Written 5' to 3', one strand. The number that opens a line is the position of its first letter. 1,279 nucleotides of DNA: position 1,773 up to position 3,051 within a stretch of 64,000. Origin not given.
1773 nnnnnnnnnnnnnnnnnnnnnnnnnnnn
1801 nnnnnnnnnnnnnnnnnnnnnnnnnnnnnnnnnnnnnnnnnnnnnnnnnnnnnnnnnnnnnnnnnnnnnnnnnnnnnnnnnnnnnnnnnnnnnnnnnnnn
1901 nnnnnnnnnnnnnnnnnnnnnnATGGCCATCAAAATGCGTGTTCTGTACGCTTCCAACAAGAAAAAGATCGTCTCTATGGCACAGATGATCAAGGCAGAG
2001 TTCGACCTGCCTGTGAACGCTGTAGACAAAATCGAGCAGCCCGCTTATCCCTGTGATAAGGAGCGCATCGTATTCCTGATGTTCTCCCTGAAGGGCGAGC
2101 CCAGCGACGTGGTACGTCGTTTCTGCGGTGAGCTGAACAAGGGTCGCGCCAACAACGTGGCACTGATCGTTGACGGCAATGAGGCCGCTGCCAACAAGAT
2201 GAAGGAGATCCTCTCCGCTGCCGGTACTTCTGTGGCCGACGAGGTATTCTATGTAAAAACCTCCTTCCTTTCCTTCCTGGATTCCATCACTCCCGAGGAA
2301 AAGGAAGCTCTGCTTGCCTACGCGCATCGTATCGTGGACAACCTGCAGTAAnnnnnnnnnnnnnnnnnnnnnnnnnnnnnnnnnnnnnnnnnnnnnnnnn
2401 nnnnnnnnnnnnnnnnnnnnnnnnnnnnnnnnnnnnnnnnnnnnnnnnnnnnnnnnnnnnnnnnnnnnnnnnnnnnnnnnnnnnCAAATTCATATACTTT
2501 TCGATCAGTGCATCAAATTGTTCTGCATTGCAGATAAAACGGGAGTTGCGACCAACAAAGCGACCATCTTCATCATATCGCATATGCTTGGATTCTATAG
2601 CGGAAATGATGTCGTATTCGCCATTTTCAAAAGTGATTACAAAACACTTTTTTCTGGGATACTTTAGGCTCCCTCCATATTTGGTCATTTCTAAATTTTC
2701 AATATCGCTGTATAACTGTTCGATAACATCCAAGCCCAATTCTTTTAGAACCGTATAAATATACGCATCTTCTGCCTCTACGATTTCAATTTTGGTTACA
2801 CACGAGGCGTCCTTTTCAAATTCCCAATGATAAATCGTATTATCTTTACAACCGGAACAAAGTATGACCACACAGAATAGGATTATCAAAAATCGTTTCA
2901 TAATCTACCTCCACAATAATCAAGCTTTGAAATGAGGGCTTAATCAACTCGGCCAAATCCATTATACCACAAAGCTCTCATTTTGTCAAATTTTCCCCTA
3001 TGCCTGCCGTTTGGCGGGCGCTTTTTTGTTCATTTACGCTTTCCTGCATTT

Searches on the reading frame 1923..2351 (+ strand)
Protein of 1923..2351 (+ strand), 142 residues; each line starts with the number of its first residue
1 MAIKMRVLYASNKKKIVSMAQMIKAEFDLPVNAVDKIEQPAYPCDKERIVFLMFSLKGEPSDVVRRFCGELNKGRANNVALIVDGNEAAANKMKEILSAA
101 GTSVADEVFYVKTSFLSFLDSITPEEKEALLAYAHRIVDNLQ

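Call 12: find_related_loci(query=window:1923-2351:+, collection=genome_contigs, flank=4000)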
Query window:1923-2351:+ (142 aa) in genome_contigs; peptide patterns used: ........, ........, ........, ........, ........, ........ (x = any residue, [..] = any of these).
398 stretches matched a pattern; 20 encode a relative of the query (tblastn E <= 1e-3); 20 distinct loci.
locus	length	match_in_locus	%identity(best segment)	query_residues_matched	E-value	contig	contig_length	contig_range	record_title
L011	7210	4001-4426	100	1-142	7e-94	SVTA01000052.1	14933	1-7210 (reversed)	MAG: Oscillospiraceae bacterium isolate SIG683 NODE_69453_length_14933_cov_1.786573, whole genome shotgun sequence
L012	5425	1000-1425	88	1-142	9e-84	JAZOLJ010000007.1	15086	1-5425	MAG: Eubacteriales bacterium isolate T1900045655_YK20190349.MAGScoT_cleanbin_000010 SGB_8234_k141_3032302, whole genome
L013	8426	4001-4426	87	1-142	9e-84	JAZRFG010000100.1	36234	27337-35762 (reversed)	MAG: Eubacteriales bacterium isolate T1900045495_YK20190189.MAGScoT_cleanbin_000018 SGB_7432_k141_2493928, whole genome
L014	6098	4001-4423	73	1-142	9e-67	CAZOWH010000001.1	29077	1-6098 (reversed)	MAG TPA_asm: uncultured Lachnospiraceae bacterium isolate SRP315200_co1_859 genome assembly, contig: NODE_2424_length_29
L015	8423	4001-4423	73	1-142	6e-66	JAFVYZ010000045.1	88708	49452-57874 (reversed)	MAG: Clostridia bacterium isolate RGIG5523 Sheep_Colon.Co__c2630047, whole genome shotgun sequence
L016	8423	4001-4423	70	1-142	1e-65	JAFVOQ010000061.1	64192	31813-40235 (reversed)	MAG: Clostridia bacterium isolate RGIG5254 Sheep_Colon-1__c607606, whole genome shotgun sequence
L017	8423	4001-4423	73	1-142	1e-65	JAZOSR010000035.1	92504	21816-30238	MAG: Eubacteriales bacterium isolate T1900045543_YK20190237.MAGScoT_cleanbin_000016 SGB_7831_k141_4418230, whole genome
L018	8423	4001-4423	73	1-142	5e-65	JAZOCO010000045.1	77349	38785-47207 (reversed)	MAG: Eubacteriales bacterium isolate T1900044756_TS20190222.MAGScoT_cleanbin_000010 SGB_2278_k141_3126286, whole genome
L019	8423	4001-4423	69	1-142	4e-64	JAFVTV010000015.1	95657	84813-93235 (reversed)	MAG: Clostridia bacterium isolate RGIG5389 Sheep_Colon-3__c290614, whole genome shotgun sequence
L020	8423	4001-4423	69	1-142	4e-64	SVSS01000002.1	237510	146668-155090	MAG: Oscillospiraceae bacterium isolate SIG675 NODE_620_length_237510_cov_5.061685, whole genome shotgun sequence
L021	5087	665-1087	70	1-142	3e-63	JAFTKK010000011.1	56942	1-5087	MAG: Clostridia bacterium isolate RGIG3899 Roe_deer_Cecum-2__c47796, whole genome shotgun sequence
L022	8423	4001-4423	68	1-142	1e-61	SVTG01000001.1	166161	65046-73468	MAG: Oscillospiraceae bacterium isolate SIG689 NODE_1701_length_166161_cov_4.226514, whole genome shotgun sequence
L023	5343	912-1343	54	1-142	8e-43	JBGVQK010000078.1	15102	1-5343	MAG: Eubacteriales bacterium isolate fecal_MAG_166 fecal_MAG_166_contig_0078, whole genome shotgun sequence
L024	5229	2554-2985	55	1-142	8e-43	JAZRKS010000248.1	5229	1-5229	MAG: Eubacteriales bacterium isolate T1900045445_YK20190136.MAGScoT_cleanbin_000046 SGB_7148_k141_1342225, whole genome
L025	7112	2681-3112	52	1-142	9e-41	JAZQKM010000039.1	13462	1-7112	MAG: Eubacteriales bacterium isolate T1900044614_TS20190080.MAGScoT_cleanbin_000078 SGB_832_k141_3110592, whole genome s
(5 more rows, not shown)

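Call 31: find_homologous_proteins(query=window:1923-2348:+, max_evalue=1e-10)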
Query window:1923-2348:+ (142 aa): 419 proteins with E <= 1e-10 among 447 candidates; the best 120 are listed.
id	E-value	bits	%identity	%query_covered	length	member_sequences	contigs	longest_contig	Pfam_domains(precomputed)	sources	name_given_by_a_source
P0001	4.6e-81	287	96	100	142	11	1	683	-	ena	-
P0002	1.4e-76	272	89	100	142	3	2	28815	-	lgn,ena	-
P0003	2.7e-74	265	87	100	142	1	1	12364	-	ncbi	-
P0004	2.7e-74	265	89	100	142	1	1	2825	-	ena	-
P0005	5.6e-74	264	88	100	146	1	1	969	-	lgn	-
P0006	7.2e-74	264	88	100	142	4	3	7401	-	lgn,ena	-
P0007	2.5e-73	262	87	99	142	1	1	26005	-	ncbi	-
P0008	3.6e-73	261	88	100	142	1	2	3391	-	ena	-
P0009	6.7e-73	260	86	100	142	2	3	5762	-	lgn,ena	-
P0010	3.0e-72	258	86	99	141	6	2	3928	-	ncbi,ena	-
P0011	2.3e-71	255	82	100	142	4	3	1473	-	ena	-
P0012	4.6e-70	251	84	100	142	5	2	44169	-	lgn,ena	-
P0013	4.8e-70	251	82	100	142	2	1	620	-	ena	-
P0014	1.6e-69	249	84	100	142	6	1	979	-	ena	-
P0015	2.3e-69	249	83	100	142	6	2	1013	-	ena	-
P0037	6.7e-58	212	75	100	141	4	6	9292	-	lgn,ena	-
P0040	9.3e-57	208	70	100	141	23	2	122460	-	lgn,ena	-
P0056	4.2e-55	203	71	100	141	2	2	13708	-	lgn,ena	-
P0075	1.8e-52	194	66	100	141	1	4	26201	-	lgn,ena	-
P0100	3.1e-46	174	61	100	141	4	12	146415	-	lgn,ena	-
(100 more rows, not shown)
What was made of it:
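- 1923..2351 (+): The 142-aa gene that the array always accompanies. It has a flavodoxin-like fold. Homologues (calls 12, 31).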

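Call 32: find_encoding_contigs(protein=P0002, flank=2500, max_places=2)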
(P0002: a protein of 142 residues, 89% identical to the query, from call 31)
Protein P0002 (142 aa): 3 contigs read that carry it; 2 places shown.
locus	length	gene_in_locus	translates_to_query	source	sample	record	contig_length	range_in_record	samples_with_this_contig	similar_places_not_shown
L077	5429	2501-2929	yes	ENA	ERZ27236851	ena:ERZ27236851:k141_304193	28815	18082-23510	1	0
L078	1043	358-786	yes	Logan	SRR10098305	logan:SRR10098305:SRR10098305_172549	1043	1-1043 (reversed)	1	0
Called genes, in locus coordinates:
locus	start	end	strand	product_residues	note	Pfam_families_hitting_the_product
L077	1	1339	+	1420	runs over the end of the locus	-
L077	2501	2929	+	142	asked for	-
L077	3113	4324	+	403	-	PF01676:Metalloenzyme, PF10143:PhosphMutase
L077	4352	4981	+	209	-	PF10502:Peptidase_S26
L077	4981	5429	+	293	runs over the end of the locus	PF01926:MMR_HSR1, PF02421:FeoB_N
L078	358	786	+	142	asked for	-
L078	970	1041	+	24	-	?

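Call 33: find_encoding_contigs(protein=P0012, flank=2500, max_places=2)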
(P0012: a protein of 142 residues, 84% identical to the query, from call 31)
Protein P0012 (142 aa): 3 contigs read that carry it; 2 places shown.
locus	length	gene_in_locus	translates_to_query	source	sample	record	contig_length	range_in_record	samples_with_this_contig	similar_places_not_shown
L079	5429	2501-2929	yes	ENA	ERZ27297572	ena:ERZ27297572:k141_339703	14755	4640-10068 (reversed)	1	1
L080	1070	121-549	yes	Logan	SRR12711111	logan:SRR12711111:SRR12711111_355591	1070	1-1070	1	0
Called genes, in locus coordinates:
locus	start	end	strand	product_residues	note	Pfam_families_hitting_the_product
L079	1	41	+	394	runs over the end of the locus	PF01996:F420_ligase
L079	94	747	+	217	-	PF03458:Gly_transporter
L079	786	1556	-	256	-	PF00588:SpoU_methylase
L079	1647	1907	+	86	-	PF12116:SpoIIID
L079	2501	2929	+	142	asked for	-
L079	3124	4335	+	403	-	PF01676:Metalloenzyme, PF10143:PhosphMutase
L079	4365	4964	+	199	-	PF10502:Peptidase_S26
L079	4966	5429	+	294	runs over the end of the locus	PF03193:RsgA_GTPase (faint), PF01926:MMR_HSR1, PF02421:FeoB_N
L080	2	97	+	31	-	?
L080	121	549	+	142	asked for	-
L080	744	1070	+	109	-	?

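Call 34: find_encoding_contigs(protein=P0006, flank=2500, max_places=2)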
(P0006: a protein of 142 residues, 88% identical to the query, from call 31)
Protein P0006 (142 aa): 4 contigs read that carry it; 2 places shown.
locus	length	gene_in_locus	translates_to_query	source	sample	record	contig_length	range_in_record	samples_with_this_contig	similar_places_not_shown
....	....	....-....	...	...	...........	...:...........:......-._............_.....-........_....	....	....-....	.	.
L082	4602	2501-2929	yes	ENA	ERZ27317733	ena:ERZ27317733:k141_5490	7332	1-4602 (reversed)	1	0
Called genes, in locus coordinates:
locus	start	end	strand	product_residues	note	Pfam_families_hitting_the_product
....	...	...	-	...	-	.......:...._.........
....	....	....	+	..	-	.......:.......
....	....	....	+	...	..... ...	-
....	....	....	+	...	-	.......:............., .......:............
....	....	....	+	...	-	?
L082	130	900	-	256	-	PF00588:SpoU_methylase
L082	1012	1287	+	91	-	PF12116:SpoIIID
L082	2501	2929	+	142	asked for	-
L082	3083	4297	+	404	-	PF01676:Metalloenzyme, PF10143:PhosphMutase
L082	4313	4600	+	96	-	?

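Call 35: find_encoding_contigs(protein=P0037, flank=2500, max_places=2)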
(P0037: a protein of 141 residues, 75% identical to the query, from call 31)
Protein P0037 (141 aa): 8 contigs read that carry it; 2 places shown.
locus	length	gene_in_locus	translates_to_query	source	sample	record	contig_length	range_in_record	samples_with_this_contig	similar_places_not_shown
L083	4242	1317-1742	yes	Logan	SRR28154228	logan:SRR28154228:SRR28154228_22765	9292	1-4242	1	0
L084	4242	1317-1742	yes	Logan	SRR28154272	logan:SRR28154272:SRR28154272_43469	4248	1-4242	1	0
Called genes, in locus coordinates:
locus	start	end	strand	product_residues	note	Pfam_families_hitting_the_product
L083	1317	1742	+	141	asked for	-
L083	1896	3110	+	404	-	PF01676:Metalloenzyme, PF10143:PhosphMutase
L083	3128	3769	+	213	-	PF10502:Peptidase_S26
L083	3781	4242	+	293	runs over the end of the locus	PF01926:MMR_HSR1, PF02421:FeoB_N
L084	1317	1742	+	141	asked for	-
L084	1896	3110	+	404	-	PF01676:Metalloenzyme, PF10143:PhosphMutase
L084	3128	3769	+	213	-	PF10502:Peptidase_S26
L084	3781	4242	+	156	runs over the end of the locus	?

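Call 36: find_encoding_contigs(protein=P0040, flank=2500, max_places=1)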
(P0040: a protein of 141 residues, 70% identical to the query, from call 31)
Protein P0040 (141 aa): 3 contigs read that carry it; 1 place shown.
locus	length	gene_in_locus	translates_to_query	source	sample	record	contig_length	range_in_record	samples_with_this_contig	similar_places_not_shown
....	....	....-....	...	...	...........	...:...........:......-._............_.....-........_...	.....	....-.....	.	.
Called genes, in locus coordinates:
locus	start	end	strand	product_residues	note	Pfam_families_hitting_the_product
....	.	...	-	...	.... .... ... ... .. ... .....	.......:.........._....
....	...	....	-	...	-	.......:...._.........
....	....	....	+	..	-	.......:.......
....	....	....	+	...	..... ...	-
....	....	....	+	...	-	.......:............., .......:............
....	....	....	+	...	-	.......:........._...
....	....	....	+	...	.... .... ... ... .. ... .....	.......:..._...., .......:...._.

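Call 37: find_encoding_contigs(protein=P0056, flank=2500, max_places=1)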
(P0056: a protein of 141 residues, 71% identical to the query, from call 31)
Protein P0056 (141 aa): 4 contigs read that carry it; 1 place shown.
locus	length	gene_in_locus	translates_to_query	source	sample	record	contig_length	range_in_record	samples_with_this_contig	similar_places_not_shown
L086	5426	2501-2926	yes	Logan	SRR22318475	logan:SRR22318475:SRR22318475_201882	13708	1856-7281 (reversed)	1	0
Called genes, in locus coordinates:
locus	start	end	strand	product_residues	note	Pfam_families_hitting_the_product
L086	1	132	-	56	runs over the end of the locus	-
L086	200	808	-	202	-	PF01719:Rep_OBD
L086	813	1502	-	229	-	-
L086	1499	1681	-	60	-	-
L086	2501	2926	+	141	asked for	-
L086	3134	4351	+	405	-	PF01676:Metalloenzyme, PF10143:PhosphMutase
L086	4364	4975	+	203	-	PF10502:Peptidase_S26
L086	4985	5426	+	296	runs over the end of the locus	PF01926:MMR_HSR1, PF02421:FeoB_N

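Call 38: find_encoding_contigs(protein=P0075, flank=2500, max_places=1)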
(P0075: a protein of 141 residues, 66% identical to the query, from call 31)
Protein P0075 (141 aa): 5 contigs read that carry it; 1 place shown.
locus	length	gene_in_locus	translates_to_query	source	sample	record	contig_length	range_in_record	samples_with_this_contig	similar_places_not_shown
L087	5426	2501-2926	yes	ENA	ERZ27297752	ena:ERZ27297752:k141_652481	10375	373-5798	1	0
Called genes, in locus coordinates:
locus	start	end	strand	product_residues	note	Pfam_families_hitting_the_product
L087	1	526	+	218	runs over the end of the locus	PF03458:Gly_transporter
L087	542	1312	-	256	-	PF00588:SpoU_methylase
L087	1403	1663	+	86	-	PF12116:SpoIIID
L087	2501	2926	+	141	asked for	-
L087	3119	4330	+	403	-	PF01676:Metalloenzyme, PF10143:PhosphMutase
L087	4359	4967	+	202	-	PF10502:Peptidase_S26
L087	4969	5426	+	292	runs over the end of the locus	PF03193:RsgA_GTPase (faint), PF01926:MMR_HSR1, PF02421:FeoB_N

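Call 39: find_encoding_contigs(protein=P0100, flank=2500, max_places=1)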
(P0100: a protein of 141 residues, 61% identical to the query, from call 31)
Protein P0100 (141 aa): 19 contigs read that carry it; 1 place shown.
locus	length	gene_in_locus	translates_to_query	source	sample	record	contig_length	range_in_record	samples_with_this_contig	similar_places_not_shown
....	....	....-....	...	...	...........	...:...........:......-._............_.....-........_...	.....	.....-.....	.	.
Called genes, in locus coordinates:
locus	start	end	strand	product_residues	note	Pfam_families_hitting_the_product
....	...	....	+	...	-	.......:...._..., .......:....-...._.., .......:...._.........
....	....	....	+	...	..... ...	-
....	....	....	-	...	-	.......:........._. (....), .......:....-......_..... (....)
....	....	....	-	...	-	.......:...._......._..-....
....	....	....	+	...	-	-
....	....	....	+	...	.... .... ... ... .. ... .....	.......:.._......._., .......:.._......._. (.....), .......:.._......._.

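Call 49: search_protein_families(library=pfam, proteins=[window:1923-2348:+], max_evalue=0.1)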
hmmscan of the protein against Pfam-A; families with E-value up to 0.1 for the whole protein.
window:1923-2348:+ (142 aa): 1 family
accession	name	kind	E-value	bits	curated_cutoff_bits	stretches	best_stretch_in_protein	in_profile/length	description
PF09617.15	Cas_GSU0053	-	0.081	13.3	25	0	76-140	38-96/168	CRISPR-associated protein GSU0053 (Cas_GSU0053)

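Call 50: search_protein_families(library=ncbifam, proteins=[window:1923-2348:+], max_evalue=0.1)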
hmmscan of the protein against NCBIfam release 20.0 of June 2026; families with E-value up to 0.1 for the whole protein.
window:1923-2348:+ (142 aa): 0 families

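Call 56: find_encoding_contigs(protein=P0056, flank=10000, max_places=1)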
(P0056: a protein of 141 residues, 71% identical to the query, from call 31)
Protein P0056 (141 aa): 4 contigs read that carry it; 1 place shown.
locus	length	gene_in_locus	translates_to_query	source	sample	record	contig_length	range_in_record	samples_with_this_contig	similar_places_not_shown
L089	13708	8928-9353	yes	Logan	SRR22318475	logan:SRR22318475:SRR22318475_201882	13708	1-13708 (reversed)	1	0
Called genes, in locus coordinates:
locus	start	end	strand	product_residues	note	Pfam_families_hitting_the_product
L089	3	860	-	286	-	?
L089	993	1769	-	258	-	PF00588:SpoU_methylase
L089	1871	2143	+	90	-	PF12116:SpoIIID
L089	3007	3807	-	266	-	-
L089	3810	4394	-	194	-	-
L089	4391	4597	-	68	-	-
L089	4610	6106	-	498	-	-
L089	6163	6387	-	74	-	-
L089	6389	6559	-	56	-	-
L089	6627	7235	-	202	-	PF01719:Rep_OBD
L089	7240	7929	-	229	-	-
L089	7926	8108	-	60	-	-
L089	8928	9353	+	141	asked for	-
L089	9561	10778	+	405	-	PF01676:Metalloenzyme, PF10143:PhosphMutase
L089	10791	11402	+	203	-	PF10502:Peptidase_S26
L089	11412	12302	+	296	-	PF01926:MMR_HSR1, PF02421:FeoB_N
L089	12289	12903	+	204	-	PF01351:RNase_HII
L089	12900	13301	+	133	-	PF08378:NERD (weak), PF02021:UPF0102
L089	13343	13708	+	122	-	?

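Call 65: search_dna_similar(query=L089:4610-6106:-, collection=phages, mode=protein, max_rows=8)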
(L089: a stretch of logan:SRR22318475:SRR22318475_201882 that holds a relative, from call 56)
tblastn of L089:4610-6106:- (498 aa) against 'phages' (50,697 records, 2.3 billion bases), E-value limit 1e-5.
Records with a match: 8; places in all: 8; records where one place covers at least 80% of the query: 0.
Best place of each record, by identity: <60% 8.
By first word of the organism name: bajarodino 8.
By host as written in the record: Peromyscus fraterculus 5; - 3.
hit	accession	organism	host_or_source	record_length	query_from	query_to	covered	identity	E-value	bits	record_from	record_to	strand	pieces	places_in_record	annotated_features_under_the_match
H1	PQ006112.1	bajarodino virus 51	Peromyscus fraterculus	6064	339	495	32%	28.0%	7e-7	58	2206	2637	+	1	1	hypothetical protein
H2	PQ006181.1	bajarodino virus 17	Peromyscus fraterculus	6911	373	493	24%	33.1%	5e-9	65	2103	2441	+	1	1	hypothetical protein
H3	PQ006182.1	bajarodino virus 16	Peromyscus fraterculus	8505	359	490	27%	30.1%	3e-7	59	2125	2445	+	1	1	hypothetical protein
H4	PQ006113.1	bajarodino virus 47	Peromyscus fraterculus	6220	376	494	24%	30.3%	6e-8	62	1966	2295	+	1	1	hypothetical protein (x2)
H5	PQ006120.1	bajarodino virus 73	Chaetodipus spinatus feces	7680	381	494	23%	30.7%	4e-7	59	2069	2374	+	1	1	hypothetical protein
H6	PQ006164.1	bajarodino virus 31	Peromyscus fraterculus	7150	389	490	20%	33.0%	1e-7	61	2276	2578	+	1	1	hypothetical protein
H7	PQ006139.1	bajarodino virus 1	Neotoma bryanti feces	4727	395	495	20%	29.7%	4e-8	62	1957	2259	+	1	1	hypothetical protein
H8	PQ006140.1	bajarodino virus 1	Neotoma bryanti feces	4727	395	495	20%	29.7%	4e-8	62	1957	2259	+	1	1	hypothetical protein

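Call 66: search_protein_families(library=phrogs, proteins=[L089:3007-3807:-, L089:3810-4394:-, L089:4610-6106:-, L089:6627-7235:-, L089:7240-7929:-, L089:6163-6387:-, L089:6389-6559:-, L089:4391-4597:-, L089:7926-8108:-], max_evalue=0.001)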
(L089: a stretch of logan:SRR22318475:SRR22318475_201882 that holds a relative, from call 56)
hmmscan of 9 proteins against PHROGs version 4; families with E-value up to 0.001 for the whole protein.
L089:3007-3807:- (266 aa): 1 family
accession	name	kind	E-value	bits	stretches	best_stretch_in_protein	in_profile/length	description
phrog_25712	-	unknown function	3.5e-05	24.4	0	102-172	75-140/207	-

L089:3810-4394:- (194 aa): 0 families

L089:4610-6106:- (498 aa): 1 family
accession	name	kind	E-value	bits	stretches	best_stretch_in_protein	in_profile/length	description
phrog_4785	-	unknown function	1.6e-07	32.7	1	351-403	37-89/94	-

L089:6627-7235:- (202 aa): 0 families

L089:7240-7929:- (229 aa): 2 families
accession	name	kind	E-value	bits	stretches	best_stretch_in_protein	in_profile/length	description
phrog_757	-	other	1.9e-42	146.1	1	1-211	15-220/247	DNA methyltransferase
phrog_27471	-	unknown function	3.2e-14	53.9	1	118-209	3-92/93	-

L089:6163-6387:- (74 aa): 0 families

L089:6389-6559:- (56 aa): 0 families

L089:4391-4597:- (68 aa): 0 families

L089:7926-8108:- (60 aa): 0 families

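Call 75: predict_structure(alignment_id=A2)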
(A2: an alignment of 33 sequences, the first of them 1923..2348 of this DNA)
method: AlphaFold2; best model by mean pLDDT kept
length: 142 residues; sequences in the alignment: 33
mean_pLDDT: 88.4   pTM: 0.84
mean pLDDT of the five models: 88.4, 87.1, 83.8, 80.6, 76.5
residues with pLDDT >= 90: 87; 70-90: 46; 50-70: 9; < 50: 0
segments of 3 or more residues with pLDDT < 50: none
pLDDT, mean of each block of 10 residues (from residue 1): 86 90 93 88 87 87 91 92 91 93 93 67 89 94 72
secondary structure, 60 per line:
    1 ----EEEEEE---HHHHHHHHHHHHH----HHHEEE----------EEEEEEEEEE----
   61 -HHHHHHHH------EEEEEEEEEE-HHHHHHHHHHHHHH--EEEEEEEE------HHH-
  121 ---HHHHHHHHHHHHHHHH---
elements in order: E5-10 H14-26 E34-36 E47-56 H62-69 E76-85 H87-100 E103-110 H124-139
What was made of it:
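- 1923..2351 (+): AlphaFold2 pLDDT 88.4 (call 75).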

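Call 77: fold_search(model_id=the predicted structure, library=pdb)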
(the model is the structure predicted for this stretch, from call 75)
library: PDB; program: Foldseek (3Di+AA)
matches with E <= 10: 1301; with E <= 0.001: 24
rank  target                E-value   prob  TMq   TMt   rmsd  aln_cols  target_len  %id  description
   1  5lji_A                5.6e-05  1.00  0.66  0.65   3.4       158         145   16  Streptococcus pneumonia TIGR4 flavodoxin: structural and biophysical characterization of a novel drug target (released 2016-08-31)
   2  5veg_A                1.3e-04  1.00  0.66  0.63   3.6       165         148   12  Structure of a Short-Chain Flavodoxin Associated with a Non-Canonical PDU Bacterial Microcompartment (released 2017-10-11)
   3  5yog                  1.6e-04  1.00  0.64  0.62   4.5       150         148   17  Crystal Structure of flavodoxin with engineered disulfide bond N14C-C93 (released 2018-03-14)
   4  5lld                  1.6e-04  1.00  0.63  0.25   5.2       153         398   13  Flavodiiron core of Escherichia coli flavorubredoxin in the reduced form. (released 2016-10-19)
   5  5v56_A                1.7e-04  1.00  0.67  0.18   4.5       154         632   16  2.9A XFEL structure of the multi-domain human smoothened receptor (with E194M mutation) in complex with TC114 (released 2017-05-24)
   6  5yob                  1.7e-04  1.00  0.64  0.62   4.5       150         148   17  Crystal Structure of flavodoxin without engineered disulfide bond (released 2017-12-27)
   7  1f4p                  2.1e-04  1.00  0.62  0.61   4.5       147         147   16  Y98W FLAVODOXIN MUTANT 1.5A (D. VULGARIS) (released 2001-04-04)
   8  7f76_A                2.2e-04  1.00  0.71  0.60   4.3       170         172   15  Crystal Structure of FMN-dependent NADPH-quinone reductase (azoR) from Bacillus cohnii (released 2022-05-11)
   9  5v56_B                2.7e-04  1.00  0.68  0.18   4.4       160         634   16  2.9A XFEL structure of the multi-domain human smoothened receptor (with E194M mutation) in complex with TC114 (released 2017-05-24)
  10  5yoc                  2.7e-04  1.00  0.64  0.62   4.5       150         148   17  Crystal Structure of flavodoxin with engineered disulfide bond C102-R125C (released 2017-12-27)
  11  5v57_B                3.0e-04  1.00  0.70  0.18   4.0       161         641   16  3.0A SYN structure of the multi-domain human smoothened receptor in complex with TC114 (released 2017-05-24)
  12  4d02                  3.5e-04  1.00  0.62  0.25   5.2       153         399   12  The crystallographic structure of Flavorubredoxin from Escherichia coli (released 2014-09-03)
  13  2fx2                  3.7e-04  1.00  0.66  0.64   4.3       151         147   16  COMPARISON OF THE CRYSTAL STRUCTURES OF A FLAVODOXIN IN ITS THREE OXIDATION STATES AT CRYOGENIC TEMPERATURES (released 1993-10-31)
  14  1bu5_A                3.7e-04  1.00  0.61  0.60   4.2       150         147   16  X-RAY CRYSTAL STRUCTURE OF THE DESULFOVIBRIO VULGARIS (HILDENBOROUGH) APOFLAVODOXIN-RIBOFLAVIN COMPLEX (released 1999-02-09)
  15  7f76_B                3.9e-04  1.00  0.71  0.60   4.3       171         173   15  Crystal Structure of FMN-dependent NADPH-quinone reductase (azoR) from Bacillus cohnii (released 2022-05-11)
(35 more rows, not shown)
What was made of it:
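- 1923..2351 (+): Foldseek best matches are flavodoxins, TM 0.62-0.67 (call 77).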

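Call 90: search_protein_families(library=padloc, proteins=[window:1923-2348:+], max_evalue=0.01)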
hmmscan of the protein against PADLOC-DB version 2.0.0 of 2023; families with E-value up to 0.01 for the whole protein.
window:1923-2348:+ (142 aa): 0 families
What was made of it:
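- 1923..2351 (+): No Pfam, NCBIfam or PADLOC family (calls 49, 50, 90).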

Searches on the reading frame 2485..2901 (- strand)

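Call 49: search_protein_families(library=pfam, proteins=[window:2485-2901:-], max_evalue=0.1)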
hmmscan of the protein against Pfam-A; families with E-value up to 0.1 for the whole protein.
window:2485-2901:- (139 aa): 1 family
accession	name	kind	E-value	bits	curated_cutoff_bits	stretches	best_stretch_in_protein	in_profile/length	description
PF17015.10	DUF5094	-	0.019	15.5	33.2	1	19-68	108-158/178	Domain of unknown function (DUF5094)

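Call 50: search_protein_families(library=ncbifam, proteins=[window:2485-2901:-], max_evalue=0.1)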
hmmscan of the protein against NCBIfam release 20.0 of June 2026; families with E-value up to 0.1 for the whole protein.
window:2485-2901:- (139 aa): 0 families

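Call 90: search_protein_families(library=padloc, proteins=[window:2485-2901:-], max_evalue=0.01)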
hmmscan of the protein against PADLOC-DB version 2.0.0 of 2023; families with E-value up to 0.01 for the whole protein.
window:2485-2901:- (139 aa): 0 families
